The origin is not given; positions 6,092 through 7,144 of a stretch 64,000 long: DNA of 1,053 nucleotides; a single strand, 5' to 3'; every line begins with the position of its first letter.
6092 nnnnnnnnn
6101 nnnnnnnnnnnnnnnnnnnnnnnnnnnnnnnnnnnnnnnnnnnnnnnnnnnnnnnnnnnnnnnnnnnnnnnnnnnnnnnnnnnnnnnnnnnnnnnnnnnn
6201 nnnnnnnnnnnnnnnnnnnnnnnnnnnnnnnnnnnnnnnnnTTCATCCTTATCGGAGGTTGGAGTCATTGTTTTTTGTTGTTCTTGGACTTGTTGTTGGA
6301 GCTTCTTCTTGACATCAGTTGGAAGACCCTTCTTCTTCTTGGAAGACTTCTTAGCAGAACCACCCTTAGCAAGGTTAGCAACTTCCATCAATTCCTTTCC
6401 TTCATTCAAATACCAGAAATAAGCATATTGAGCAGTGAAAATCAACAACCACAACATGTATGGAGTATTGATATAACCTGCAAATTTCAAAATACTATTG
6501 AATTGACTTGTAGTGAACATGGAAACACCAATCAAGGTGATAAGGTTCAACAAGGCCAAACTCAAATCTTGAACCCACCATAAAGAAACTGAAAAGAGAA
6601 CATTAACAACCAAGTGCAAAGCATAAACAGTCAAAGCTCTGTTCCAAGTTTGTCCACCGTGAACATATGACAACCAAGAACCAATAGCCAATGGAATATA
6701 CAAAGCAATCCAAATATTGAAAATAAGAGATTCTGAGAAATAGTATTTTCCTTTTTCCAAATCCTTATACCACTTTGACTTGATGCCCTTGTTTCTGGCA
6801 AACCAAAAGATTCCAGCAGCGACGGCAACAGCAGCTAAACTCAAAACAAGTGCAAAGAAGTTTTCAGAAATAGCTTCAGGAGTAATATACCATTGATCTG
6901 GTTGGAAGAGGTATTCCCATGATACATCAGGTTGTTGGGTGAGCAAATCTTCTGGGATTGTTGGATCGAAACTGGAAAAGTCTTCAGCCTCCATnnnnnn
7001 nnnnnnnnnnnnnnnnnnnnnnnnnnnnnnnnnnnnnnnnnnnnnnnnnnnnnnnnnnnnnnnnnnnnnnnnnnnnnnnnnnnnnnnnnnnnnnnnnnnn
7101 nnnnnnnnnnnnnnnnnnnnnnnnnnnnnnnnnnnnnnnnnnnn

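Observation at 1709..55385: Local over-representation of cilium/flagellum genes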

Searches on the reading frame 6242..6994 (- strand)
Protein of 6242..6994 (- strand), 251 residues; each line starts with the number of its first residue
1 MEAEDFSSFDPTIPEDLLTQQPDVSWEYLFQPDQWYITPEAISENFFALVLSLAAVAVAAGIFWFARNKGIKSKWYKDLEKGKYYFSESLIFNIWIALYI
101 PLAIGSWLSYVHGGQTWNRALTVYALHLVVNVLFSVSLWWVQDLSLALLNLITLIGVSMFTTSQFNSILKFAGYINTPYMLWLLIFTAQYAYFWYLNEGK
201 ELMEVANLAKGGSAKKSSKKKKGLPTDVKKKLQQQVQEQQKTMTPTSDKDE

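Call 5: search_protein_families(library=pfam, proteins=[window:6242-6994:-], max_evalue=0.01)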
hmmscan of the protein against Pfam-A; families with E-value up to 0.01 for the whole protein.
window:6242-6994:- (251 aa): 1 family
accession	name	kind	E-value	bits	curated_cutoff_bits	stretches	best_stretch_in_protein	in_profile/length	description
PF03073.20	TspO_MBR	-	1.4e-22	80.5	24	1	55-194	4-144/145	TspO/MBR family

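Call 39: search_protein_families(library=pfam, proteins=[P0018, P0017], max_evalue=0.5)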
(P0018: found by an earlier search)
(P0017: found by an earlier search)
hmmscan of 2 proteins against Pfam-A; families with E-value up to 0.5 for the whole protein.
P0018 (747 aa): 5 families
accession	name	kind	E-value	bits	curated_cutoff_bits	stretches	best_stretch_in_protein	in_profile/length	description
PF00170.26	bZIP_1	-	0.0031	18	27.6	2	208-245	26-63/64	bZIP transcription factor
PF15964.10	CCCAP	-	0.047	12.4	27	1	145-186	120-161/703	Centrosomal colon cancer autoantigen protein family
PF17014.10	Mad3_BUB1_I_2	-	0.048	14.2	37.6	1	432-501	37-109/128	Putative Mad3/BUB1 like region 1 protein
PF05266.19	DUF724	-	0.22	11.8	38.4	2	510-603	85-184/188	Protein of unknown function (DUF724)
PF04102.17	SlyX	-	0.45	11.6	30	1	81-108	3-30/67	SlyX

P0017 (577 aa): 1 family
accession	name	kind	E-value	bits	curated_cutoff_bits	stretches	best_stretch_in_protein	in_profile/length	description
PF20091.5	Abhydrolase_10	-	0.021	14.2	23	1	250-337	148-234/429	Alpha/beta hydrolase domain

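Call 83: search_protein_families(library=pfam, proteins=[P0385, P0390, P0391, P0393, P0394, P0396, P0398, P0401, P0406, P0384], max_evalue=0.00001)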
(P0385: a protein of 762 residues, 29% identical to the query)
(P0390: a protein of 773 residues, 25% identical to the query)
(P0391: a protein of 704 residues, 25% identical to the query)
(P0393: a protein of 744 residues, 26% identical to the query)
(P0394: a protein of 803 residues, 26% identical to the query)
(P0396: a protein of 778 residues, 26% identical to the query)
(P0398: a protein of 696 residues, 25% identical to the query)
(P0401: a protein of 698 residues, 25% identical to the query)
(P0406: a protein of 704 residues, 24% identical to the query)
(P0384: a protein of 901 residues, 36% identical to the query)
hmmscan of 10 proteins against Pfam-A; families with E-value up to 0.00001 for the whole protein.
P0385 (762 aa): 0 families

P0390 (773 aa): 1 family
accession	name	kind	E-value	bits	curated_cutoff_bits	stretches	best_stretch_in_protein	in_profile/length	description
PF15964.10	CCCAP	-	4.2e-24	85.3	27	1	350-748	301-699/703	Centrosomal colon cancer autoantigen protein family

P0391 (704 aa): 1 family
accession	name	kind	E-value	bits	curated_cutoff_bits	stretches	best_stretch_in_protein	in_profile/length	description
PF15964.10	CCCAP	-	1.5e-15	57.1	27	1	220-672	248-699/703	Centrosomal colon cancer autoantigen protein family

P0393 (744 aa): 1 family
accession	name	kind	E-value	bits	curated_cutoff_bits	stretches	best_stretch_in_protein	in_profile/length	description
PF15964.10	CCCAP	-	1.5e-12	47.1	27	1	207-619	232-643/703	Centrosomal colon cancer autoantigen protein family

P0394 (803 aa): 0 families

P0396 (778 aa): 0 families

P0398 (696 aa): 1 family
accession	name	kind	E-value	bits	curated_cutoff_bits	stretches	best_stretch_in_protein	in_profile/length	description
PF15964.10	CCCAP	-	5e-15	55.3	27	1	291-664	292-665/703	Centrosomal colon cancer autoantigen protein family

P0401 (698 aa): 1 family
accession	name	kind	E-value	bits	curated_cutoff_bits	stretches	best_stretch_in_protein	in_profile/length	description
PF15964.10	CCCAP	-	1.6e-21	76.8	27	1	240-655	246-664/703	Centrosomal colon cancer autoantigen protein family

P0406 (704 aa): 0 families

P0384 (901 aa): 0 families

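Call 97: search_protein_families(library=pfam, proteins=[P0382], max_evalue=0.1)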
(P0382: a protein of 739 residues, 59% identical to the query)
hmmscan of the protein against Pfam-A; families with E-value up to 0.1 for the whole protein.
P0382 (739 aa): 5 families
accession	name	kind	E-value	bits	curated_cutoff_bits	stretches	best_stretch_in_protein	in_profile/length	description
PF04822.18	Takusan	-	0.0042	17.4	28.1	1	146-182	12-48/85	Takusan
PF25450.1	Rab11-FIP3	-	0.0059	17.3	31.9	0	204-243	55-94/125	Rab11-FIP3-like domain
PF06005.17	ZapB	-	0.009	16.9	31.5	1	551-614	7-70/71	Cell division protein ZapB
PF19111.5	DUF5798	-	0.023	15.3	27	1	269-330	7-65/89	Family of unknown function (DUF5798)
PF14712.11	Snapin_Pallidin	-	0.063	14.2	29.6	1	60-96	15-51/89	Snapin/Pallidin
